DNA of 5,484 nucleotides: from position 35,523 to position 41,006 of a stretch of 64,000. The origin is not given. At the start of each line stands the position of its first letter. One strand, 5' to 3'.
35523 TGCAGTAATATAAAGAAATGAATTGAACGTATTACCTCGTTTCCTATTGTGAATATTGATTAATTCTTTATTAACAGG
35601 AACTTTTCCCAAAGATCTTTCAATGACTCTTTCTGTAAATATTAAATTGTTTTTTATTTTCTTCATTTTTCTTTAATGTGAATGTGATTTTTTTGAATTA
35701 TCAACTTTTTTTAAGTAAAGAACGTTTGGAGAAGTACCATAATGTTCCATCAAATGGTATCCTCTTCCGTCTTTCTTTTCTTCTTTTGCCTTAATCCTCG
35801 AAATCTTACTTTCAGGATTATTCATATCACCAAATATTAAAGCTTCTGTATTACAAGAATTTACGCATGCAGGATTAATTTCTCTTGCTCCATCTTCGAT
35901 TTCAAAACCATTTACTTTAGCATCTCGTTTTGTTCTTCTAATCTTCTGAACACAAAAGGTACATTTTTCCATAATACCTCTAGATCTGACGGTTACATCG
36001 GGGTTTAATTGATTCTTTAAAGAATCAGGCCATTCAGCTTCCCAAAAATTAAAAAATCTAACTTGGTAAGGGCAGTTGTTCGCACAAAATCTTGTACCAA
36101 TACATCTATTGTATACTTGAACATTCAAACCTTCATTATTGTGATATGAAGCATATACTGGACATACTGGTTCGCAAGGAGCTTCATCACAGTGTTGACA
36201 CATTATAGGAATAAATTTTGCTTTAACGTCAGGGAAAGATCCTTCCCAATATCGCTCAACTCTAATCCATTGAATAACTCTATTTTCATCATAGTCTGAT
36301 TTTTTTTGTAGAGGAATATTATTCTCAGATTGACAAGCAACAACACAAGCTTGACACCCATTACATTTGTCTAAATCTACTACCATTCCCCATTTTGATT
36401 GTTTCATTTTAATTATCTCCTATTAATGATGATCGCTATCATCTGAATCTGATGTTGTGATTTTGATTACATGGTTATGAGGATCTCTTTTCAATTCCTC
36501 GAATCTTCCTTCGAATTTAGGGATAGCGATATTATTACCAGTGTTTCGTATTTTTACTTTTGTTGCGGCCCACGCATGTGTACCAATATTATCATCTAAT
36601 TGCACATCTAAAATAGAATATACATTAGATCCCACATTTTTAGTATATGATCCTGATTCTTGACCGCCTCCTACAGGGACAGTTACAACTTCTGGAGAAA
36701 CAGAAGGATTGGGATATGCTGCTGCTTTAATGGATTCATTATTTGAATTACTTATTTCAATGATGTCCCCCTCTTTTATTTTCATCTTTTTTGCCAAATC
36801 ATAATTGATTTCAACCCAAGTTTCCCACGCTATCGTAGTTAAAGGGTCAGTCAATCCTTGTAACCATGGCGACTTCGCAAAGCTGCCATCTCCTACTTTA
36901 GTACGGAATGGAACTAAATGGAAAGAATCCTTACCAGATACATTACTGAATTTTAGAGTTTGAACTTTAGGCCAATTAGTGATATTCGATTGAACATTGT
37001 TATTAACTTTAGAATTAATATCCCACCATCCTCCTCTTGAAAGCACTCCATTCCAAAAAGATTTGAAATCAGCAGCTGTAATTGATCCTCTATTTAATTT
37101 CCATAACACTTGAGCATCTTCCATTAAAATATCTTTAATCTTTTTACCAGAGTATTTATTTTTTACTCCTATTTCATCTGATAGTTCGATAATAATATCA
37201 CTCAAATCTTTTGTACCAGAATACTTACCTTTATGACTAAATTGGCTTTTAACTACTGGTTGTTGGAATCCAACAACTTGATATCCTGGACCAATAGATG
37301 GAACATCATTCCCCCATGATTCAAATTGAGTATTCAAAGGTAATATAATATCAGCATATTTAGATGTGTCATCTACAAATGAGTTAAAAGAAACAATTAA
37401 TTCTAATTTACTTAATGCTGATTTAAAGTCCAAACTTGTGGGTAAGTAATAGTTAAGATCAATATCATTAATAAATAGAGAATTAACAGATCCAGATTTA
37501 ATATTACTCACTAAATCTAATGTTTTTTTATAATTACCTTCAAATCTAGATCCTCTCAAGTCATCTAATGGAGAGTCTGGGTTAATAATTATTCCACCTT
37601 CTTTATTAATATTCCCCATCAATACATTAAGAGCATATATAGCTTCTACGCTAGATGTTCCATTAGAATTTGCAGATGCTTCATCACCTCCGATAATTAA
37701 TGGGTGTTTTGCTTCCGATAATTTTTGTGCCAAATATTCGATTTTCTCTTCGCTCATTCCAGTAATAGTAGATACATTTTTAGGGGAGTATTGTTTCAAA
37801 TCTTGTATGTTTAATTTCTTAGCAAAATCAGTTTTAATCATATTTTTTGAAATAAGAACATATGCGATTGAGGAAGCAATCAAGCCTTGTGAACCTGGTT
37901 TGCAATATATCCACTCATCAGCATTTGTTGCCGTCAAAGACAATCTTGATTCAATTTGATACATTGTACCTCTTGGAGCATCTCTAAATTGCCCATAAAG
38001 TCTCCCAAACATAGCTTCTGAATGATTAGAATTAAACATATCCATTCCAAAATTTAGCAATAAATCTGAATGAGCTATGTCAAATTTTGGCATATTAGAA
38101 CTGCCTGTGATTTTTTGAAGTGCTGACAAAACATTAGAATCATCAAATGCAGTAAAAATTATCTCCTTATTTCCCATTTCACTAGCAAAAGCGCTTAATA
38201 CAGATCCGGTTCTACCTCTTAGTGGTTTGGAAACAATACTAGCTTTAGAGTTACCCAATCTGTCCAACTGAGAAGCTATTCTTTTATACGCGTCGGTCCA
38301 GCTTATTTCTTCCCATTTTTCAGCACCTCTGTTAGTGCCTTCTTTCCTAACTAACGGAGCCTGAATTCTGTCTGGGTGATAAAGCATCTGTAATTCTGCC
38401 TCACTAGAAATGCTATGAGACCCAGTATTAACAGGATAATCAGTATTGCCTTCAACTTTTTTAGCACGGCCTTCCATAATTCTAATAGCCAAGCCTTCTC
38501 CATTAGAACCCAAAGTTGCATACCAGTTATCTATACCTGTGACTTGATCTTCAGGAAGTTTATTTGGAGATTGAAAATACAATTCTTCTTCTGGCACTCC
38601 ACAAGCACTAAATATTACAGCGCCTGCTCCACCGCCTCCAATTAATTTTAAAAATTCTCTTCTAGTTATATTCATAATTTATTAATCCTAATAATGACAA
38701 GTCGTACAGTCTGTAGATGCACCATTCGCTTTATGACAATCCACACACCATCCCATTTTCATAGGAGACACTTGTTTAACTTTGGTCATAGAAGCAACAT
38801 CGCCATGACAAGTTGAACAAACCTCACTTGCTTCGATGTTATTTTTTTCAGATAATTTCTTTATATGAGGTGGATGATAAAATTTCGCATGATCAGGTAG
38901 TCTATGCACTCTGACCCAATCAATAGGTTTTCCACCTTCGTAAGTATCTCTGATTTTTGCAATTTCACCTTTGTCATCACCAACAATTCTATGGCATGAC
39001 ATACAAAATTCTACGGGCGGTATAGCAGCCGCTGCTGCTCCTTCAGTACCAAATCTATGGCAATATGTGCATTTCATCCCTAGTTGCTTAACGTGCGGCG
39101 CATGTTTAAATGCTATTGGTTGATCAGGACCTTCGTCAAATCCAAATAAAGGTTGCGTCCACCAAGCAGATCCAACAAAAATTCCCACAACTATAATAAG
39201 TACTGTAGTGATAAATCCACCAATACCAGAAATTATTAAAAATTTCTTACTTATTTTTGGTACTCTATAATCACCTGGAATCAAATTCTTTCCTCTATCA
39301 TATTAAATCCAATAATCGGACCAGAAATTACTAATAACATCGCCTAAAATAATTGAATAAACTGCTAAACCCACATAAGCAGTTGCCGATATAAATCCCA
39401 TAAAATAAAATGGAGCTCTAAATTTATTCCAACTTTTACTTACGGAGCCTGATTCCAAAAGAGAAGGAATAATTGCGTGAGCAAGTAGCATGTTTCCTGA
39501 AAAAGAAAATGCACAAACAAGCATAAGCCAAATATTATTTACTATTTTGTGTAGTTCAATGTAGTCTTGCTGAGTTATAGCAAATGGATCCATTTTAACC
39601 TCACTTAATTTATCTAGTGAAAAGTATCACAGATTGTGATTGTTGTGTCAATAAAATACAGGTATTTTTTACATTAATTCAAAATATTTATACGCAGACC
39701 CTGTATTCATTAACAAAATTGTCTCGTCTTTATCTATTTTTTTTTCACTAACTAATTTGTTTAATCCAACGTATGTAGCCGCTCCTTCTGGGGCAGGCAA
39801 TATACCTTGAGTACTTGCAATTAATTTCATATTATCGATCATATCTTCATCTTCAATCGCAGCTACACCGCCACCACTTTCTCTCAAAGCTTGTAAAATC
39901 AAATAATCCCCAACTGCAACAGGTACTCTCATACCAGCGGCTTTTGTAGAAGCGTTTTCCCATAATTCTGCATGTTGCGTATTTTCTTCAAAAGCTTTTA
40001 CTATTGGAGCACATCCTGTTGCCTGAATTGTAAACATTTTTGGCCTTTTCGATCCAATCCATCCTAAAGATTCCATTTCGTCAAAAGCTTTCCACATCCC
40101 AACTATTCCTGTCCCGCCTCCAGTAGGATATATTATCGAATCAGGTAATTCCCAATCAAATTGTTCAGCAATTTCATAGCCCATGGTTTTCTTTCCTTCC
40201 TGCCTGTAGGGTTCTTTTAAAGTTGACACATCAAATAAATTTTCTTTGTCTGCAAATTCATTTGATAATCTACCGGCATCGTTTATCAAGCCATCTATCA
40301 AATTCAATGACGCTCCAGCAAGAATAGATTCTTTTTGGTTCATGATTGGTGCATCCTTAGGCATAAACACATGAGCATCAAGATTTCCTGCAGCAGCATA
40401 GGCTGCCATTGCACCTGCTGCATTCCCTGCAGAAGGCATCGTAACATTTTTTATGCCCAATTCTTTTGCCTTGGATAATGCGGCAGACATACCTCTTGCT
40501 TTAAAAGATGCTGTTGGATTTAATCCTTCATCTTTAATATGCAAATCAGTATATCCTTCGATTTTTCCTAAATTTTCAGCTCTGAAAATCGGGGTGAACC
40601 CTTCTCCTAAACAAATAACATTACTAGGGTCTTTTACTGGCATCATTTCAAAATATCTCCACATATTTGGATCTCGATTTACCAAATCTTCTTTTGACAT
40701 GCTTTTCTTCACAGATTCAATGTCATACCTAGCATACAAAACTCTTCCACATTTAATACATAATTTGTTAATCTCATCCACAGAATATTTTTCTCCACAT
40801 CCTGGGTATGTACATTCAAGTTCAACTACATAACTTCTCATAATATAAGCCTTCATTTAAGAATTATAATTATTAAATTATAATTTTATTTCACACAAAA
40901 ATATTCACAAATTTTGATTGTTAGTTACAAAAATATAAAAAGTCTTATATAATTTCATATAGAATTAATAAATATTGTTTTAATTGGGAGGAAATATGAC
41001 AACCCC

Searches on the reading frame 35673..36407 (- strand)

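Call 9: search_protein_families(library=pfam, proteins=[window:35673-36407:-], max_evalue=0.0001)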
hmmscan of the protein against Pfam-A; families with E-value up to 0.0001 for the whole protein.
window:35673-36407:- (244 aa): 6 families
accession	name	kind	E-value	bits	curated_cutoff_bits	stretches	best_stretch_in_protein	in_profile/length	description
PF12838.12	Fer4_7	-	2.1e-12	47.7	27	1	14-84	1-50/52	4Fe-4S dicluster domain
PF13247.11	Fer4_11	-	2.7e-11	44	26.2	1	62-120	2-62/100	4Fe-4S dicluster domain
PF13183.11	Fer4_8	-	2.1e-06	28.6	27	0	12-84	2-66/68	4Fe-4S dicluster domain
PF12797.12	Fer4_2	-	5.4e-06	26.5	24.5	1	6-25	1-20/22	4Fe-4S binding domain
PF13237.11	Fer4_10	-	1.5e-05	25.3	25.5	0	8-26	2-21/53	4Fe-4S dicluster domain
PF12837.12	Fer4_6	-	4.7e-05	23.6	25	0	9-25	3-19/24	4Fe-4S binding domain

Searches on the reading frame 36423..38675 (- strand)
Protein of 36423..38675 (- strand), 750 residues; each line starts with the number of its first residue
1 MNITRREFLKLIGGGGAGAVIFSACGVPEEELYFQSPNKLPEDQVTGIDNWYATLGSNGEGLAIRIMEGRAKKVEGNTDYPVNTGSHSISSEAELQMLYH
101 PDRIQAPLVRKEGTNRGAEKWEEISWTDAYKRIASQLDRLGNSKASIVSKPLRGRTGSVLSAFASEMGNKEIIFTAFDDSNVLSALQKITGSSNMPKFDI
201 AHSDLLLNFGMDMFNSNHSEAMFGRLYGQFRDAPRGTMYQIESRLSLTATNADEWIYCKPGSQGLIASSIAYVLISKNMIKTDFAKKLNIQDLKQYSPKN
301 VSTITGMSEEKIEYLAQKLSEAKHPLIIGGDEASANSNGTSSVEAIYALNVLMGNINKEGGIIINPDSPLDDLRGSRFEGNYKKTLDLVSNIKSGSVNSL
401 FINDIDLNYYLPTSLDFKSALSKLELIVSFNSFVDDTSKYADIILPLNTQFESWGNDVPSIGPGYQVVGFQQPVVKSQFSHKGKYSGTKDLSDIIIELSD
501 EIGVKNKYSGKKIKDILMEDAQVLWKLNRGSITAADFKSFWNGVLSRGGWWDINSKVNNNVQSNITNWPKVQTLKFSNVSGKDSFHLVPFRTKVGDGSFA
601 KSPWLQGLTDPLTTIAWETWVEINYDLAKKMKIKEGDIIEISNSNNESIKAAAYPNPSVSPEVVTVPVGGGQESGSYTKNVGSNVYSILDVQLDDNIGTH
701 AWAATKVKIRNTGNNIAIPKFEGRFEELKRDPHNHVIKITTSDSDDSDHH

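Call 47: search_protein_families(library=pfam, proteins=[window:36423-38675:-], max_evalue=0.00001)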
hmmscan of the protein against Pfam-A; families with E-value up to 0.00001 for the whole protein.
window:36423-38675:- (750 aa): 2 families
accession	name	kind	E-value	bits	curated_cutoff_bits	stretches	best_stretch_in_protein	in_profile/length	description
PF00384.28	Molybdopterin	-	4.3e-27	95.5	24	1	103-492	1-351/353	Molybdopterin oxidoreductase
PF01568.27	Molydop_binding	-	1.2e-06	28.9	26.8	1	620-677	31-83/110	Molydopterin dinucleotide binding domain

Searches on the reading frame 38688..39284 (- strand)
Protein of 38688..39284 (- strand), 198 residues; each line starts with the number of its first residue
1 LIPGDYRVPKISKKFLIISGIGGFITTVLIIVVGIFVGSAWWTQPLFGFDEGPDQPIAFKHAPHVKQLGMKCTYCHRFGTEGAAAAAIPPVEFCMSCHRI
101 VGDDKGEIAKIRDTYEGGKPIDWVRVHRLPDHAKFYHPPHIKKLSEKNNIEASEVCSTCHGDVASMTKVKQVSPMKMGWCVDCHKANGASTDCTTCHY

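Call 47: search_protein_families(library=pfam, proteins=[window:38688-39284:-], max_evalue=0.00001)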
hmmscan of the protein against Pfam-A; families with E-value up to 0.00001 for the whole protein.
window:38688-39284:- (198 aa): 2 families
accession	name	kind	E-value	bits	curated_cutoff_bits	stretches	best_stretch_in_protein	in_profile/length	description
PF14522.11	Cytochrome_C7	-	3.8e-10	39.9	24.8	0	145-197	4-66/67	Cytochrome c7 and related cytochrome c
PF14537.11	Cytochrom_c3_2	-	1.3e-06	29.3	25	0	140-197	13-78/79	Cytochrome c3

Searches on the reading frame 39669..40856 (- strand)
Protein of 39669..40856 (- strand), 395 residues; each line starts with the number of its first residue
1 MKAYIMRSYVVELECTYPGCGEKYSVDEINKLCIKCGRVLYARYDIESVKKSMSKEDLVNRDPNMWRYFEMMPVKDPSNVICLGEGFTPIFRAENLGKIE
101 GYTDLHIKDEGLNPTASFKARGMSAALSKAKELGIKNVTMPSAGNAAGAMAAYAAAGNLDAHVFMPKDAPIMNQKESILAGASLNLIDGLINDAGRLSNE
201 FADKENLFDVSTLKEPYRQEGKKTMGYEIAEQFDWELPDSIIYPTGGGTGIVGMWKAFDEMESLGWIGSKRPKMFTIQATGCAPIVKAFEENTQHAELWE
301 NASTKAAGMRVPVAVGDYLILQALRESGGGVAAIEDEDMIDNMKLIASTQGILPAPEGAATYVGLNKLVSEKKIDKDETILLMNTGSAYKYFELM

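Call 48: search_protein_families(library=pfam, proteins=[window:39669-40856:-], max_evalue=0.00001)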
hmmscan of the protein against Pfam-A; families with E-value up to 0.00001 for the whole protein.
window:39669-40856:- (395 aa): 1 family
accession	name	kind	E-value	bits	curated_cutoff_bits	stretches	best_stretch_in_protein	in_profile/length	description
PF00291.31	PALP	-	7.9e-64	216.2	35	1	83-386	3-295/295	Pyridoxal-phosphate dependent enzyme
